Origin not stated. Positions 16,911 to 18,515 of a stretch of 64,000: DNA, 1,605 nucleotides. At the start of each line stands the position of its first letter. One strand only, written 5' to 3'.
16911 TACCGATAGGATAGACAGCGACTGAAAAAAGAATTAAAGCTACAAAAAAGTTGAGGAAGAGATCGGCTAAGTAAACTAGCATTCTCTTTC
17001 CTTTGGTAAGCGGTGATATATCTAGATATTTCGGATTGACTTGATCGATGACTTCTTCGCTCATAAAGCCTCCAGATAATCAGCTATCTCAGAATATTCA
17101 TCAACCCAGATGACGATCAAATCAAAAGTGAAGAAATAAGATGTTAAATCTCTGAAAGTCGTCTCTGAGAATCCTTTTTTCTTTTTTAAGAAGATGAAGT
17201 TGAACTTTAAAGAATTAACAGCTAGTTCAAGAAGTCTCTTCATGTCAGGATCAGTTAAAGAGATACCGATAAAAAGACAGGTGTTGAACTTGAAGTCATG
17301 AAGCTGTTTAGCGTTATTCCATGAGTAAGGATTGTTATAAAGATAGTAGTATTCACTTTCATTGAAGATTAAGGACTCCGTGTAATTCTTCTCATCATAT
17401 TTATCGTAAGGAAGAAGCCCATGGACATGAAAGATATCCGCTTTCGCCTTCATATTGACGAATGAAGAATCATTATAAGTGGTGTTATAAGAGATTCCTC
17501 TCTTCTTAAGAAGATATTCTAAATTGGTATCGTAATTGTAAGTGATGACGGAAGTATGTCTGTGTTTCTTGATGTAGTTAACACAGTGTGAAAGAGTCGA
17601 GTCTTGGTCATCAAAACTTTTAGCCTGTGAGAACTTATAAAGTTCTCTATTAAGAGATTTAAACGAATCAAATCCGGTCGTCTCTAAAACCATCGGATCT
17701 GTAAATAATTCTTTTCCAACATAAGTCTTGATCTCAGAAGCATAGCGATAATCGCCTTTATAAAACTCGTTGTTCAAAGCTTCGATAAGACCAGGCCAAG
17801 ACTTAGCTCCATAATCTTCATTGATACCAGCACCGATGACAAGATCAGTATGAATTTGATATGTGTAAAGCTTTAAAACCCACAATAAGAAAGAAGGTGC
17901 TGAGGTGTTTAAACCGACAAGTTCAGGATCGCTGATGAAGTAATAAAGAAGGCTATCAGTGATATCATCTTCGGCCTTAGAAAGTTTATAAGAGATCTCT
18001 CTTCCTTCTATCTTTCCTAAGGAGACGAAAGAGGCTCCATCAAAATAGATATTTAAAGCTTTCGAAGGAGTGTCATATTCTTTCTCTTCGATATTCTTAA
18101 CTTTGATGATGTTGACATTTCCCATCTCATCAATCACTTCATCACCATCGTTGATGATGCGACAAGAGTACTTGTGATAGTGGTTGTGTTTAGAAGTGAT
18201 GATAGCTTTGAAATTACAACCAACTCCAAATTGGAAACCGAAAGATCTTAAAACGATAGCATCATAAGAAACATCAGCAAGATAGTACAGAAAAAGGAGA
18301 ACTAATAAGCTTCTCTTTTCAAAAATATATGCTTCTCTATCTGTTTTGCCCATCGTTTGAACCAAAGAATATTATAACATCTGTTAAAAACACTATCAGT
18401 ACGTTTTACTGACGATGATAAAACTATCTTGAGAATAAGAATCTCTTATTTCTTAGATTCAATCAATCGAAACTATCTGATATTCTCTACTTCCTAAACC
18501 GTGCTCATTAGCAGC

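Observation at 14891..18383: Translationally coupled SIR2-like NADase plus two RDD-family membrane proteins: candidate undescribed defence or abortive-infection operon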

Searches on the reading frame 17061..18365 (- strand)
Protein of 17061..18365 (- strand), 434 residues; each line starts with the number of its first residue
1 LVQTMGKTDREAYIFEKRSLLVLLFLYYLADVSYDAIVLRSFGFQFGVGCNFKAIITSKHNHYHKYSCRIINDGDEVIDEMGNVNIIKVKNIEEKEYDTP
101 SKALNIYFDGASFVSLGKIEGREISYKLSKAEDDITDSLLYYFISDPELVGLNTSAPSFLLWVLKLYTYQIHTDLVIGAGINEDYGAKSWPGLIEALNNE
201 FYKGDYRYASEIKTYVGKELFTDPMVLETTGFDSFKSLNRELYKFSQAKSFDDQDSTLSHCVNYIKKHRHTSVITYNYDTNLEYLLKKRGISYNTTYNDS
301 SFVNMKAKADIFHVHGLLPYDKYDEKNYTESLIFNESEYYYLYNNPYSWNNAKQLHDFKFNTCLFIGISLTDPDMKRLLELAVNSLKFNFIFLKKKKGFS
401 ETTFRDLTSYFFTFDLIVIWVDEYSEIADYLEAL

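Call 3: search_protein_families(library=pfam, proteins=[window:17061-18365:-], max_evalue=1)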
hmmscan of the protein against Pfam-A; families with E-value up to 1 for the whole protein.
window:17061-18365:- (434 aa): 1 family
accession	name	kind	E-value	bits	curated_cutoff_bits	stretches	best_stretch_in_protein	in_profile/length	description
PF13289.12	SIR2_2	-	6.8e-13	49.4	24.5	1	272-388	2-111/141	SIR2-like domain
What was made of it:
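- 17061..17849 (-): SIR2 gene, SIR2_2 catalytic domain (aa 169-430) with GAGIN, TYNYD (Asn273), HVHG (His311) and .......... Pfam 49.4 bits (call 3).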

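Call 4: search_protein_families(library=padloc, proteins=[window:17061-18365:-], max_evalue=1)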
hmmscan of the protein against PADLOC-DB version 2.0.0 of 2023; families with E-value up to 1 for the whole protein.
window:17061-18365:- (434 aa): 4 families
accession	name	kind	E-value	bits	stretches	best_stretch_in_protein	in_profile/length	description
PDLC00407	ThsA1|ThsA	-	1.6e-05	21.7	1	273-432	106-272/478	STALD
PDLC04087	SIR2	-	4.2e-05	20.6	1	258-309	118-171/343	-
PDLC00409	ThsA1|ThsA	-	0.00053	17.4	1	271-379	105-206/242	STALD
PDLC04082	SIR2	-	0.008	13.1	1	263-308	120-166/345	-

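Call 8: find_homologous_proteins(query=window:17061-18353:-, max_evalue=0.001)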
Query window:17061-18353:- (430 aa): 200 proteins with E <= 0.001 among 8000 candidates; the best 120 are listed.
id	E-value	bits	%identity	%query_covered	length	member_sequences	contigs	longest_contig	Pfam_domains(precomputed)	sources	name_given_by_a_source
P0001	4.6e-287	970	100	100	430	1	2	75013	PF13289.13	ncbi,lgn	-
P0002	7.1e-209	712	74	100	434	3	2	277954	PF13289.13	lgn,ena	-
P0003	3.5e-204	697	73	100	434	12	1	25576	PF13289.13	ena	-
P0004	9.8e-190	649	67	100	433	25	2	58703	PF13289.13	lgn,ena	-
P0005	7.2e-187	640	66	100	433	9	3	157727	PF13289.13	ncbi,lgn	-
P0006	8.0e-187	640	66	100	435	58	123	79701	PF13289.13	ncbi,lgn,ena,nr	ncbi:MAG: SIR2 family protein [Candidatus Enterosoma sp.]|nr:SIR2 family protein [Bacilli bacterium]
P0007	5.0e-186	637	66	100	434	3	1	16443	PF13289.13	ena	-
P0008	5.2e-186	637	66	100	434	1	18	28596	PF13289.13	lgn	-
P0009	7.4e-186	636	66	100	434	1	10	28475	PF13289.13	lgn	-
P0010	8.6e-185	633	65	100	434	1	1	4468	PF13289.13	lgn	-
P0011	1.1e-183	629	65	100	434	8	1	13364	PF13289.13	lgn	-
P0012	3.0e-183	628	65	100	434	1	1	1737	PF13289.13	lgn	-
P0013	3.9e-183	627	64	100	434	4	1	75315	PF13289.13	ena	-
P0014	7.3e-183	627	65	100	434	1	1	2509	PF13289.13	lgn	-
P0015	9.8e-183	626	64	100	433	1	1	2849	PF13289.13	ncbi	-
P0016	1.1e-181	623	64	100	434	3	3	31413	PF13289.13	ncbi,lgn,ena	-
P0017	2.0e-181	622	64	100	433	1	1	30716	PF13289.13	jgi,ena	jgi:hypothetical protein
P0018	4.9e-181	621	64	100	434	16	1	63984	PF13289.13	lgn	-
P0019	1.1e-180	619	64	100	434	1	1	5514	PF13289.13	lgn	-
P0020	1.1e-180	619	64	100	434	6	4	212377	PF13289.13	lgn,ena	-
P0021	2.1e-180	618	64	100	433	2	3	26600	PF13289.13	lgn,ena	-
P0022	7.2e-180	617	63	100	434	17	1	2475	PF13289.13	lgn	-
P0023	7.2e-180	617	65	100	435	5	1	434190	PF13289.13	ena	-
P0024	1.0e-179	616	64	100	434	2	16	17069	PF13289.13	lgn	-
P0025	6.3e-179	614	63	100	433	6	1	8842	PF13289.13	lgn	-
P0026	7.4e-179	613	65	100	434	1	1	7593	PF13289.13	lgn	-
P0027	4.9e-177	607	63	100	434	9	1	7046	PF13289.13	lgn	-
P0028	2.1e-176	605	64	100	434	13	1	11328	PF13289.13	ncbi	-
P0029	3.0e-176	605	63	100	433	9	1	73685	PF13289.13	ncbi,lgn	-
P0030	1.2e-175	603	62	100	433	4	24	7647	PF13289.13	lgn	-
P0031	2.3e-175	602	63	100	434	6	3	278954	PF13289.13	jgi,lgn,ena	-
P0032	3.2e-175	601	62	100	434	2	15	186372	PF13289.13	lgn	-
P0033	3.8e-175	601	62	100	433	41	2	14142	PF13289.13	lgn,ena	-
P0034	7.7e-175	600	62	100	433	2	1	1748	PF13289.13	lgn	-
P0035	7.8e-175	600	62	100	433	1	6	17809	PF13289.13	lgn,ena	-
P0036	1.8e-174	599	61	100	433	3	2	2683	PF13289.13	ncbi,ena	-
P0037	4.5e-174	598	62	100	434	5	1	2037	PF13289.13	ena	-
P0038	1.7e-173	596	62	100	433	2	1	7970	PF13289.13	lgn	-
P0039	1.1e-172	593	61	100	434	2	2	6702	PF13289.13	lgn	-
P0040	4.1e-172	591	62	100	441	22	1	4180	PF13289.13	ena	-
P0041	1.3e-171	589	63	100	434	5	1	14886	PF13289.13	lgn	-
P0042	1.4e-171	589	62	100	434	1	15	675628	PF13289.13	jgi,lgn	jgi:hypothetical protein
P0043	2.2e-171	589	61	100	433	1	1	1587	PF13289.13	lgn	-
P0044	5.5e-171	587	60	100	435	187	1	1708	PF13289.13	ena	-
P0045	9.6e-171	587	62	100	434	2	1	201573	PF13289.13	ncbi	-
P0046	1.4e-170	586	62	100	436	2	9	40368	PF13289.13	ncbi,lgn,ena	-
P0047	2.6e-170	585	63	99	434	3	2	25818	PF13289.13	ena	-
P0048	8.6e-170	584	59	100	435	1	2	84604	PF13289.13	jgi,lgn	jgi:hypothetical protein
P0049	1.5e-169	583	60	100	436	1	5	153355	PF13289.13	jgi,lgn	jgi:hypothetical protein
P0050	2.8e-168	579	59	100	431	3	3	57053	PF13289.13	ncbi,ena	-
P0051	1.5e-167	576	60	100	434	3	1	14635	PF13289.13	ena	-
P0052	2.7e-167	575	61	100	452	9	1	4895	PF13289.13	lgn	-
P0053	7.4e-167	574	60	100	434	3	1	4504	PF13289.13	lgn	-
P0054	2.3e-166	572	61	100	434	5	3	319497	PF13289.13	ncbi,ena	-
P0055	2.5e-166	572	60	100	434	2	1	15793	PF13289.13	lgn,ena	-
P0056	2.5e-165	569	61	100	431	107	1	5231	PF13289.13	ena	-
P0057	1.1e-164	567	60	100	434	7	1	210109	PF13289.13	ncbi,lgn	-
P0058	5.0e-163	561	59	100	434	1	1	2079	PF13289.13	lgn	-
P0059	1.1e-162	560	58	100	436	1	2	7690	PF13289.13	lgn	-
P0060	3.9e-162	558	58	99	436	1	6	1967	PF13289.13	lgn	-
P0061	6.1e-162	558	58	100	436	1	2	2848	PF13289.13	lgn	-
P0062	8.3e-162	557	59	100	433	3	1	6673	PF13289.13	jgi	jgi:hypothetical protein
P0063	2.0e-161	556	58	100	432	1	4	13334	PF13289.13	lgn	-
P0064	2.7e-161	556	59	100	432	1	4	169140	PF13289.13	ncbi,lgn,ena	-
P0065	6.6e-161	554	58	100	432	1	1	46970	PF13289.13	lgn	-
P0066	7.3e-161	554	58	100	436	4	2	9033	PF13289.13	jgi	jgi:hypothetical protein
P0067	7.6e-161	554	58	100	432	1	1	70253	PF13289.13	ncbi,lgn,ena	-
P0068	1.1e-160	553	60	100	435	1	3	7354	PF13289.13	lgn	-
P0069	1.9e-160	553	57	100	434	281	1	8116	PF13289.13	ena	-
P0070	5.4e-160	551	59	100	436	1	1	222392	PF13289.13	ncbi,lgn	-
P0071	8.5e-160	551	59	100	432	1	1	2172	PF13289.13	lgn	-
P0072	9.3e-160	550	58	100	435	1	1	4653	PF13289.13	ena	-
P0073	1.1e-159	550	57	100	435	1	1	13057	PF13289.13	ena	-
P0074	1.3e-159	550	59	100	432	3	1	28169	PF13289.13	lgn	-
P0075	2.6e-159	549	58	100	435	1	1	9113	PF13289.13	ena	-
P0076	2.7e-159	549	57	100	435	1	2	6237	PF13289.13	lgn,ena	-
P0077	3.7e-159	548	57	100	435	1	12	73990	PF13289.13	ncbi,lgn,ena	-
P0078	3.9e-159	548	57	100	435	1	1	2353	PF13289.13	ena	-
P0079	4.2e-159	548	57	100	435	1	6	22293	PF13289.13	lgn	-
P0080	4.8e-159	548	58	100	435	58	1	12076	PF13289.13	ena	-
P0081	4.9e-159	548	57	100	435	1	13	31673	PF13289.13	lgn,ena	-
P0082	6.2e-159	548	57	100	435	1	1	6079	PF13289.13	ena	-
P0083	6.9e-159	548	57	100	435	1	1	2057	PF13289.13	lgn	-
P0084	8.3e-159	547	57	100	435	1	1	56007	PF13289.13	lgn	-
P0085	1.2e-158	547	57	100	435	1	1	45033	PF13289.13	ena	-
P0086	1.5e-158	547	57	100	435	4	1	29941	PF13289.13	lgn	-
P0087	2.0e-158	546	58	100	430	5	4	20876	PF13289.13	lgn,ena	-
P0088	2.8e-158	546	58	100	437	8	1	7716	PF13289.13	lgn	-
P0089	4.2e-158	545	59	100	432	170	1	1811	PF13289.13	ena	-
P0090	5.5e-158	545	57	100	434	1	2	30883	PF13289.13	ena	-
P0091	6.0e-158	544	57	100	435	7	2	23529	PF13289.13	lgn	-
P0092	1.2e-157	543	57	100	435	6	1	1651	PF13289.13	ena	-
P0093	2.3e-157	543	57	94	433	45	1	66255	PF13289.13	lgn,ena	-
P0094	2.7e-157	542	58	100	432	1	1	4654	PF13289.13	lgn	-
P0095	6.2e-157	541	57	100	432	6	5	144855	PF13289.13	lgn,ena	-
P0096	6.4e-157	541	58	99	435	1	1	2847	PF13289.13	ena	-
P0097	1.8e-156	540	56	100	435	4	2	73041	PF13289.13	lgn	-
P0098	1.8e-156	540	56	100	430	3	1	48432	PF13289.13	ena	-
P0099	1.9e-156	540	57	100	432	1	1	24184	PF13289.13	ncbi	-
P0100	2.0e-156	539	58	100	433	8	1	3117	PF13289.13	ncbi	-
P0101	2.1e-156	539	57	100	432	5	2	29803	PF13289.13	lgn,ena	-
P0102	2.4e-156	539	57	100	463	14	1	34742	PF13289.13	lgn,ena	-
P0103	8.1e-156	537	56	100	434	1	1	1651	PF13289.13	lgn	-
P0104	9.4e-156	537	59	94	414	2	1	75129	PF13289.13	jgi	jgi:hypothetical protein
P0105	6.2e-155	535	57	100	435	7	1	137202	PF13289.13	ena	-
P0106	1.1e-154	534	58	100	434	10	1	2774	PF13289.13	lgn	-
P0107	1.1e-154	534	57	100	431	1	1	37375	PF13289.13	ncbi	-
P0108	2.2e-154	533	58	100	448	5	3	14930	PF13289.13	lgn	-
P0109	2.3e-154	533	56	100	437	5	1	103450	PF13289.13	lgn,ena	-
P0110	2.8e-154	532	58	100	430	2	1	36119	PF13289.13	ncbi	-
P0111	4.8e-154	532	57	99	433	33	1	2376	PF13289.13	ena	-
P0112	2.3e-153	529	55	100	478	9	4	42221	PF13289.13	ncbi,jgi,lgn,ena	-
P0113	2.9e-153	529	57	100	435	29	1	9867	PF13289.13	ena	-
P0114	8.9e-153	527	57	100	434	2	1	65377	PF13289.13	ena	-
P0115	1.7e-152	527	57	100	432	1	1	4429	PF13289.13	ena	-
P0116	2.2e-152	526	56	100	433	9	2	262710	PF13289.13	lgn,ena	-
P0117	2.3e-152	526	57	100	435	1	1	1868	PF13289.13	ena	-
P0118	3.4e-152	526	57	100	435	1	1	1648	PF13289.13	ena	-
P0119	8.4e-152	524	56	100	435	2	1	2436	PF13289.13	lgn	-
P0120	4.9e-151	522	56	100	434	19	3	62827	PF13289.13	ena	-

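Call 10: find_related_loci(query=A1, collection=genome_contigs, flank=8000)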
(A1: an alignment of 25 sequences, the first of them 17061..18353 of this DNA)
Query A1 (430 aa) in genome_contigs; peptide patterns used: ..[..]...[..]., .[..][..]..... (x = any residue, [..] = any of these).
259 stretches matched a pattern; 103 encode a relative of the query (tblastn E <= 1e-3); the best 80 are kept; 80 distinct loci.
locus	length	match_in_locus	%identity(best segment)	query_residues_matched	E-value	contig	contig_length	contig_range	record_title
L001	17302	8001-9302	73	1-430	0e+0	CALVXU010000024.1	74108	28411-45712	MAG: uncultured Bacilli bacterium isolate E21__bin313 genome assembly, contig: E21__k127_4583946, whole genome shotgun s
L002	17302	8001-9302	71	1-430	0e+0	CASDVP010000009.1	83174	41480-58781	uncultured Firmicutes bacterium isolate O52_L3_315315_idba_bin.97 genome assembly, contig: O52_L3_315315_idba_bin.97.fa_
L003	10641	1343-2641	65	1-430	0e+0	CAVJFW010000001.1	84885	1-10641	bacterium isolate H07616-L1_cleanbin_000037 genome assembly, contig: Spades_H07616-L1_contig_100, whole genome shotgun s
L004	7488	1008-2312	66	1-430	0e+0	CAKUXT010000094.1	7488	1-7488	MAG: uncultured Bacilli bacterium isolate REFINED_METABAT215_TOP10_CONTIGS_1500_ASSEMBLY_K77_MERGED__Hadza_MoBio_hadza-I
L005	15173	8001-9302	64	1-430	0e+0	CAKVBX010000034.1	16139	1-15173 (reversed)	MAG: uncultured Bacilli bacterium isolate REFINED_METABAT215_TOP10_CONTIGS_1500_ASSEMBLY_K77_MERGED__Nepal_MoBio_Fiber-H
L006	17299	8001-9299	66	1-430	0e+0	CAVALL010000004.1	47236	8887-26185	Alistipes onderdonkii isolate H07666-L1_cleanbin_000024 genome assembly, contig: Spades_H07666-L1_contig_330, whole geno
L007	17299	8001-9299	66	1-430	0e+0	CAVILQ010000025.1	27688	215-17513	bacterium isolate H07676-L1_cleanbin_000043 genome assembly, contig: Spades_H07676-L1_contig_1300, whole genome shotgun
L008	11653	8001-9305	66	1-430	0e+0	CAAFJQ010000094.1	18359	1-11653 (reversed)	MAG TPA_asm: Bacilli bacterium, isolate HGM10885, WGS project CAAFJQ010000000 data, contig: SRS1596806_127_k141_142245,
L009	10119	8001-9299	62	1-430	0e+0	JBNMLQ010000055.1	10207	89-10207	MAG: Candidatus Enterosoma sp. isolate CM_BacEnt1178.13 k141_457584_length_10207_cov_18.6594, whole genome shotgun seque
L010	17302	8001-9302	64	1-430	0e+0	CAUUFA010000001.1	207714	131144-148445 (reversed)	MAG TPA_asm: uncultured Bacilli bacterium isolate ERR10228873_bin.8_MetaWRAP_v1.3_MAG genome assembly, contig: ERZ216596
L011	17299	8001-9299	66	1-430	0e+0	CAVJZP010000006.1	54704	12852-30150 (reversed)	Oscillospiraceae bacterium isolate H07658-L1_cleanbin_000010 genome assembly, contig: Spades_H07658-L1_contig_122, whole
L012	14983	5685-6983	62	1-430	0e+0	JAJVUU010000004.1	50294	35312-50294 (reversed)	MAG: Bacillales bacterium isolate A33_maxbin.003.fa NODE_30_length_50294_cov_11.429965, whole genome shotgun sequence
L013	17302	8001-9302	64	1-430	0e+0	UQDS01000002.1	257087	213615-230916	uncultured Mollicutes bacterium isolate UMGS171 genome assembly, contig: NODE_11_length_257087_cov_6.140022, whole genom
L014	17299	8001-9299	65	1-430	0e+0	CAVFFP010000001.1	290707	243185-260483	bacterium isolate G02614-L1_cleanbin_000026 genome assembly, contig: Spades_G02614-L1_contig_6, whole genome shotgun seq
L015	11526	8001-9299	63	1-430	0e+0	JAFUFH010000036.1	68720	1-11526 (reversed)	MAG: Bacilli bacterium isolate RGIG4442 Roe_deer_Omasum-4__c13580, whole genome shotgun sequence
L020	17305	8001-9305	65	1-430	4e-178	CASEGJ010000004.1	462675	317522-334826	uncultured Bacillales bacterium isolate SI.O46.metabat-bins.30 genome assembly, contig: SI.O46.metabat-bins.30.fa_k141_1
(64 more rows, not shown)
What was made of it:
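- At least 103 species carry it (call 10).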

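Call 23: predict_structure(alignment_id=A1)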
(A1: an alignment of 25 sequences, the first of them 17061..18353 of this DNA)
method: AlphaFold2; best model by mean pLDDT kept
length: 430 residues; sequences in the alignment: 25
mean_pLDDT: 79.7   pTM: 0.82
mean pLDDT of the five models: 79.7, 77.8, 76.1, 74.0, 71.4
residues with pLDDT >= 90: 124; 70-90: 205; 50-70: 84; < 50: 17
segments of 3 or more residues with pLDDT < 50: 335-349
pLDDT, mean of each block of 10 residues (from residue 1): 85 94 95 76 75 89 87 85 87 88 92 89 76 78 88 95 91 72 69 78 74 58 67 79 62 86 86 71 88 69 81 75 70 49 44 76 75 78 91 90 90 90 91
secondary structure, 60 per line:
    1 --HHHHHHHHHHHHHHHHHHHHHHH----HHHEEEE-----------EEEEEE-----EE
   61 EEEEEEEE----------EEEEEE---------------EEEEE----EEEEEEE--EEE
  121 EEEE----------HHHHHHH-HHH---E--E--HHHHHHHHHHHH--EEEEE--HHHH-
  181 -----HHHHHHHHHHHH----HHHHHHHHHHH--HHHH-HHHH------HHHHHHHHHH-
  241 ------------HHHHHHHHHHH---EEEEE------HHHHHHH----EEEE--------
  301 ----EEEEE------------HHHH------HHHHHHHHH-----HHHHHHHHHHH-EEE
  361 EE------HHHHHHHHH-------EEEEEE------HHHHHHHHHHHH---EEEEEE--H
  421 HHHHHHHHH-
elements in order: H3-25 E33-36 E48-53 E59-68 E79-84 E100-104 E109-115 E118-124 H135-141 H155-166 E169-173 H176-179 H186-197 H202-212 H215-218 H220-223 H230-239 H253-263 E267-271 H278-284 E289-292 E305-309 H322-325 H332-340 H346-356 E358-362 H369-377 E385-390 H397-408 E412-417 H420-429
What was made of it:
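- On SIR2_2 (PF13289), NADase-type SIR2: AF2 pLDDT 79.7, pTM 0.82 (call 23).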

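Call 25: search_protein_representatives(alignment_id=A1)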
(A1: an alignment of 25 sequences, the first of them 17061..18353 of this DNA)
Query: 25 sequences, 434 profile positions. Proteins with E-value up to 0.001 (for the whole library): 1944; up to 1e-10: 1074; up to 1e-30: 45. The best 150 are listed.
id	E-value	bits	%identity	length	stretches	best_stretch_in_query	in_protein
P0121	5.0e-220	747.7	-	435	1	1-433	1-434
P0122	1.5e-78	281.4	-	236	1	1-199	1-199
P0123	2.4e-67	244.5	-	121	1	314-434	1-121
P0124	1.5e-66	241.9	-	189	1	306-433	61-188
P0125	2.5e-62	228.0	-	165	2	97-205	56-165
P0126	2.6e-59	218.0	-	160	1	319-434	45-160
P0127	5.2e-58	213.8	-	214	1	321-433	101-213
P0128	1.7e-56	208.8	-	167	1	4-167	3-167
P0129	2.7e-46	175.2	-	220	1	344-434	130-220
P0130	1.6e-42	162.8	-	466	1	116-432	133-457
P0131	4.4e-42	161.3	-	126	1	1-123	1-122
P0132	2.9e-41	158.6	-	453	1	160-434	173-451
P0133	3.2e-40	155.1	-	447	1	134-433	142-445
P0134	3.6e-40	155.0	-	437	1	140-434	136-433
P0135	7.6e-39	150.6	-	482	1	173-433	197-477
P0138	5.0e-37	144.6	-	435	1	102-433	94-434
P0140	2.3e-36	142.4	-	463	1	92-434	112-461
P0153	1.2e-32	130.2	-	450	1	90-434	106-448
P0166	1.2e-30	123.6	-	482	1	44-425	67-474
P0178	2.0e-29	119.6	-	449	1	85-434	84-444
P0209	1.2e-27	113.7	-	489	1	24-433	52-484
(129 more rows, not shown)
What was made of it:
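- The whole family collapses into one 50%-identity cluster, then scores drop from 748 to 163 bits (call 25).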

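Call 26: fold_search(model_id=the predicted structure, library=pdb)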
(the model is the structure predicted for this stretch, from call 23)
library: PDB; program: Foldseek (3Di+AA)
matches with E <= 10: 645; with E <= 0.001: 97
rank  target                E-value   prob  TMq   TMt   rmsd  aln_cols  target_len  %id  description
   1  8btp_A                6.3e-10  1.00  0.44  0.41   6.2       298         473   16  Helical structure of BcThsA in complex with 1''-3'gc(etheno)ADPR (released 2024-02-21)
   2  8wkx_A                8.4e-10  1.00  0.41  0.19   6.0       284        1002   16  Cryo-EM structure of DSR2 (released 2024-05-22)
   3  8w56_B                1.2e-09  1.00  0.44  0.21   5.6       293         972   17  Cryo-EM structure of DSR2-DSAD1 state 1 (released 2024-05-01)
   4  8bto_A                1.2e-09  1.00  0.42  0.39   6.4       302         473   15  Helical structure of BcThsA in complex with 1''-3'gcADPR (released 2024-02-21)
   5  8w56_A                1.7e-09  1.00  0.44  0.21   5.7       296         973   16  Cryo-EM structure of DSR2-DSAD1 state 1 (released 2024-05-01)
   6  8wkx_E                3.4e-09  1.00  0.43  0.20   5.9       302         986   19  Cryo-EM structure of DSR2 (released 2024-05-22)
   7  8yg1_C                3.8e-09  1.00  0.44  0.65   6.1       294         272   17  The Dimer Structure of DSR2 alone (released 2025-03-05)
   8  8wya_B                4.5e-09  1.00  0.44  0.22   5.4       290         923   17  Cryo-EM structure of DSR2-tube complex (released 2024-04-10)
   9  8k9a_C                5.0e-09  1.00  0.43  0.21   5.9       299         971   17  Cryo-EM structure of DSR2-DSAD1 state 2 (released 2024-05-01)
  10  8k9a_D                6.3e-09  1.00  0.41  0.20   5.6       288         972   18  Cryo-EM structure of DSR2-DSAD1 state 2 (released 2024-05-01)
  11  9xvc_E                9.5e-09  1.00  0.43  0.65   5.2       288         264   18  Cryo-EM Helical Structure of the dITP-KomBC(H146N) Complex with NAD Fragments (released 2026-01-21)
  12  8ygc_E                9.5e-09  1.00  0.42  0.60   5.8       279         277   18  The Dimer Structure of DSR2-SPR (released 2025-03-05)
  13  6lhx_A                1.0e-08  1.00  0.39  0.37   5.8       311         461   15  Crystal structure of ThsA (released 2020-06-24)
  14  8wkt_B                1.2e-08  1.00  0.43  0.21   5.9       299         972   18  Cryo-EM structure of DSR2-DSAD1 complex (released 2024-05-22)
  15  8ykf_B                1.3e-08  1.00  0.43  0.21   5.7       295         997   18  The DSR2-DSAD1 complex with DSAD1 on the opposite sides (released 2024-08-14)
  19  8wc0_B                1.4e-08  1.00  0.40  0.37   7.4       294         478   17  Crystal structure of EcThsA (released 2024-09-18)
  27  8wc0_A                2.8e-08  1.00  0.40  0.36   7.4       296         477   17  Crystal structure of EcThsA (released 2024-09-18)
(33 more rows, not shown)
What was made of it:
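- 17061..17849 (-): Foldseek matches: ThsA 8btp at E 6e-10, DSR2, KomC and FAM118B (call 26).
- On SIR2_2 (PF13289), NADase-type SIR2: Foldseek hits to ThsA, DSR2 and KomC at E 6e-10 to 1e-7, about 290 aligned columns (call 26).
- Closest known: ThsA. Same: Same SIR2_2 catalytic fold (best Foldseek hit 8btp, E 6e-10, call 26).
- Closest known: DSR2 / DSR1 defence-associated sirtuins. Same: The structural match to the SIR2 domain is at E ~1e-9 (call 26).
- Closest known: KomC / HAM-SIR2. Same: Both are among the structural matches (call 26).
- All top structural matches are NADase-type SIR2 proteins: ThsA, DSR2, KomC, FAM118B (call 26).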
